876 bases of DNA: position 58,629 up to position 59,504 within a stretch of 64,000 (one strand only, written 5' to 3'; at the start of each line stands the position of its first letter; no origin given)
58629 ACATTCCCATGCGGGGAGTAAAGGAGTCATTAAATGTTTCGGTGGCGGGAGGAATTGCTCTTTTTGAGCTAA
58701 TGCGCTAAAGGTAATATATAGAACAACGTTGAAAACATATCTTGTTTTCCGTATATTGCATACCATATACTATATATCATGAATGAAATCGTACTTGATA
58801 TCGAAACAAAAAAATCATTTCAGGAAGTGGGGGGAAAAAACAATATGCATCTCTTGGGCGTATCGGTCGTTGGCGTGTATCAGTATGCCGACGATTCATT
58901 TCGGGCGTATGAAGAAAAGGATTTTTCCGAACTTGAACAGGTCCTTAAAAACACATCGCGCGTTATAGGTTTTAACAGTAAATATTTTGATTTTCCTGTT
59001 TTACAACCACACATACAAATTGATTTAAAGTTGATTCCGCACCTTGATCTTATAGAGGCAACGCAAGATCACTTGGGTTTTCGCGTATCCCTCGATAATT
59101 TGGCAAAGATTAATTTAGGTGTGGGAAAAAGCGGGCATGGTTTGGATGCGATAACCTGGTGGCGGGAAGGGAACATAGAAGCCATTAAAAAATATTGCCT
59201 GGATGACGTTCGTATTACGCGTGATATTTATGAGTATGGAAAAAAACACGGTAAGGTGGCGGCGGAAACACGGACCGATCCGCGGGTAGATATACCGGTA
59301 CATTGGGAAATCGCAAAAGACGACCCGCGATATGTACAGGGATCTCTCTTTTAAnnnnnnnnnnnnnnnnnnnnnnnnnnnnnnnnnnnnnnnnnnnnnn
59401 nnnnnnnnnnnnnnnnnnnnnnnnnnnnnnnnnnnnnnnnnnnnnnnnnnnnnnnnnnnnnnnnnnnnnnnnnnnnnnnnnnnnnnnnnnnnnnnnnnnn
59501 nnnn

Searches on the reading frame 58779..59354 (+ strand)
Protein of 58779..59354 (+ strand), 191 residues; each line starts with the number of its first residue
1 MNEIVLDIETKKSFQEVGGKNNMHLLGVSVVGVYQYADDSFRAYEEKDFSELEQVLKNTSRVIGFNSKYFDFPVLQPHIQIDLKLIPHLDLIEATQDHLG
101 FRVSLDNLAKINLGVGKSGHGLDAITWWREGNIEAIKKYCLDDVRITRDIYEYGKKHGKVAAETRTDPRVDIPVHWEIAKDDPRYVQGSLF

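Call 37: find_related_loci(query=window:58779-59354:+, collection=genome_contigs, flank=10000)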
Query window:58779-59354:+ (191 aa) in genome_contigs; peptide patterns used: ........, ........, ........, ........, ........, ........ (x = any residue, [..] = any of these).
92 stretches matched a pattern; 8 encode a relative of the query (tblastn E <= 1e-3); 8 distinct loci.
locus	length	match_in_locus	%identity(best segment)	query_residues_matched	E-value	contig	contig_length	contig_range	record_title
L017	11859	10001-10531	73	2-178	3e-91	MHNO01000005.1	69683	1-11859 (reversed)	MAG: Candidatus Ryanbacteria bacterium RIFCSPHIGHO2_02_FULL_45_17b rifcsphigho2_02_scaffold_1940, whole genome shotgun s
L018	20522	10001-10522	54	2-176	9e-61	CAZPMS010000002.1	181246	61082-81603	MAG TPA_asm: uncultured Gammaproteobacteria bacterium isolate SRP200020_co3_238 genome assembly, contig: NODE_43_length_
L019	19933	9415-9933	52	4-176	1e-57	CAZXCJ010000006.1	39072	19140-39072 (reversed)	MAG TPA_asm: uncultured Gammaproteobacteria bacterium isolate binchicken_co243_180 genome assembly, contig: NODE_640_len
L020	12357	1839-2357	52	4-176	3e-56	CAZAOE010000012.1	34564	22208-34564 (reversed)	MAG TPA_asm: uncultured Gammaproteobacteria bacterium isolate SRP178699_co1_436 genome assembly, contig: NODE_1250_lengt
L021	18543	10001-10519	41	4-176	2e-40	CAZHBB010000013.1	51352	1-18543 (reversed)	MAG TPA_asm: uncultured Anaerolineales bacterium isolate SRP338002_co1_195 genome assembly, contig: NODE_601_length_5135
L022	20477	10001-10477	38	1-160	3e-34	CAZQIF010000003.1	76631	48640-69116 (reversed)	MAG TPA_asm: uncultured Candidatus Saccharibacteria bacterium isolate SRP286056_co3_504 genome assembly, contig: NODE_12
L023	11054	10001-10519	41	4-176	2e-40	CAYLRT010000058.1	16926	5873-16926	MAG TPA_asm: uncultured Anaerolineales bacterium isolate binchicken_co19_453 genome assembly, contig: NODE_5459_length_1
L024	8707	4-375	44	69-191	2e-24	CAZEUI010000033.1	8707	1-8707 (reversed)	MAG TPA_asm: uncultured Candidatus Saccharibacteria bacterium isolate binchicken_co53_23 genome assembly, contig: NODE_5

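Call 74: find_encoding_contigs(protein=window:58779-59354:+, flank=10000, max_places=10)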
Protein window:58779-59354:+ (191 aa): 3 contigs read that carry it; 2 places shown.
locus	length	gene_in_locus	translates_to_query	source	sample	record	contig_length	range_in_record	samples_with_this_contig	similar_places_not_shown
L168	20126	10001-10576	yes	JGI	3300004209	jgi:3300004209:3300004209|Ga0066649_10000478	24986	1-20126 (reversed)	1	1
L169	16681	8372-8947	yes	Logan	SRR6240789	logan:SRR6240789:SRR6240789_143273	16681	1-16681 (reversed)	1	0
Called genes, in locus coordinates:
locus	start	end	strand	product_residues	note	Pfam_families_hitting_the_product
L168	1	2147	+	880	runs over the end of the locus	PF02739:5_3_exonuc_N, PF01367:5_3_exonuc, PF00476:DNA_pol_A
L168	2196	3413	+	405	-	PF00672:HAMP, PF14501:HATPase_c_5 (faint), PF00512:HisKA, PF02518:HATPase_c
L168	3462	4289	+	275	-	PF00072:Response_reg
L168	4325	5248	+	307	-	PF21694:DNA_pol3_delta_C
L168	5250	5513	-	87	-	PF01649:Ribosomal_S20p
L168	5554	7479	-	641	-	PF00270:DEAD (faint), PF04851:ResIII, PF17757:UvrB_inter, PF27431:UvrB_3rd, PF00271:Helicase_C, PF12344:UvrB, PF02151:UVR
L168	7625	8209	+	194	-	PF01330:RuvA_N, PF14520:HHH_5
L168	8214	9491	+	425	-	PF08245:Mur_ligase_M, PF02875:Mur_ligase_C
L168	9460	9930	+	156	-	PF00588:SpoU_methylase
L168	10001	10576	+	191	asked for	PF13482:RNase_H_2, PF10108:DNA_pol_B_exo2 (faint)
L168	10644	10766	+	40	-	-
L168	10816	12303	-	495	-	PF02518:HATPase_c, PF13589:HATPase_c_3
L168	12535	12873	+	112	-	-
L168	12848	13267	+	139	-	PF03592:Terminase_2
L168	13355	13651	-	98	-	-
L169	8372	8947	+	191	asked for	PF13482:RNase_H_2, PF10108:DNA_pol_B_exo2 (faint)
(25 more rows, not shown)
